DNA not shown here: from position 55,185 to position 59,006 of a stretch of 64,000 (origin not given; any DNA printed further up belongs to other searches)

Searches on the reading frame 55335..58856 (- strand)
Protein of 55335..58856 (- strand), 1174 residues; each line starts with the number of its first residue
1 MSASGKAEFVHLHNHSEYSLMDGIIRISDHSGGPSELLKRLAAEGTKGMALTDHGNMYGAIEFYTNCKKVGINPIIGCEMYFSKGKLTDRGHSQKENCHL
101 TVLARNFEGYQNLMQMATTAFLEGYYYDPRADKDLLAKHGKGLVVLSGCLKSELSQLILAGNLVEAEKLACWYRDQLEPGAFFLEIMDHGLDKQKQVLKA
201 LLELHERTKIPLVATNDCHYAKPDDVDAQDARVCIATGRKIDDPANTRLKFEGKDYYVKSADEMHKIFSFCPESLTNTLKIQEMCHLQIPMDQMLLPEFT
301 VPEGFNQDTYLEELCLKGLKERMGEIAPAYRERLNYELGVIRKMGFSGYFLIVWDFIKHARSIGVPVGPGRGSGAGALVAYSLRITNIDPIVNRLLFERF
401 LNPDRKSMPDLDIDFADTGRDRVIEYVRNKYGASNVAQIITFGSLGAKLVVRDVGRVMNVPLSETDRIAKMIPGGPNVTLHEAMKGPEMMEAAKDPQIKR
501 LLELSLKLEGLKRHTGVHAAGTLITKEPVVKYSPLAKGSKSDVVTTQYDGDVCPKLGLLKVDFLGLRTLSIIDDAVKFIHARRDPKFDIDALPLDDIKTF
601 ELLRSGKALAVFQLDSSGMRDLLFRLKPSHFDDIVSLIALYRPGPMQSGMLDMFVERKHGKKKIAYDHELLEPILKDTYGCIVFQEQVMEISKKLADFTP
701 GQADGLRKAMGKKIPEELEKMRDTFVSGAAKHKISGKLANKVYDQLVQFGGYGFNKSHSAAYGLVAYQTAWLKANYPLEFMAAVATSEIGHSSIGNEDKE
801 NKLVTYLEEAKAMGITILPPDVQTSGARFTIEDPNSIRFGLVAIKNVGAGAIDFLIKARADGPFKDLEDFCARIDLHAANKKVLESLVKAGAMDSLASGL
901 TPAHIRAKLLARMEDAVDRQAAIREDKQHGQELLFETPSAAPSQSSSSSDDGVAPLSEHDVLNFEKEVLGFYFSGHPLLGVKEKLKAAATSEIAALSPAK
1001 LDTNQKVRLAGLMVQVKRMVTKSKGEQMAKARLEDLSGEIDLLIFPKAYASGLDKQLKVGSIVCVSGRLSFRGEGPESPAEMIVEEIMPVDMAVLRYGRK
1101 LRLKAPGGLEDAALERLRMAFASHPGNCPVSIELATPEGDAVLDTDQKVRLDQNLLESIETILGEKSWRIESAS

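Call 65: search_protein_families(library=pfam, proteins=[window:55335-58856:-], max_evalue=0.00001)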
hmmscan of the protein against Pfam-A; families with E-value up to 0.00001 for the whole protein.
window:55335-58856:- (1174 aa): 5 families
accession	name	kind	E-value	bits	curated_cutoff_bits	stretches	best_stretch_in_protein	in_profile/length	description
PF07733.18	DNA_pol3_alpha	-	6.6e-95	318.1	23.9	1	310-565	2-260/260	Bacterial DNA polymerase III alpha NTPase domain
PF17657.6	DNA_pol3_finger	-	3.7e-62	209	22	1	568-732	1-165/166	Bacterial DNA polymerase III alpha subunit finger domain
PF02811.25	PHP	-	1.6e-45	155.8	26.4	1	11-189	1-164/164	PHP domain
PF14579.12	HHH_6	-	1.8e-27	95.8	25.6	1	814-897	1-84/90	Helix-hairpin-helix motif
PF01336.31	tRNA_anti-codon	-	3.6e-09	36.9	27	1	1007-1089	1-74/75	OB-fold nucleic acid binding domain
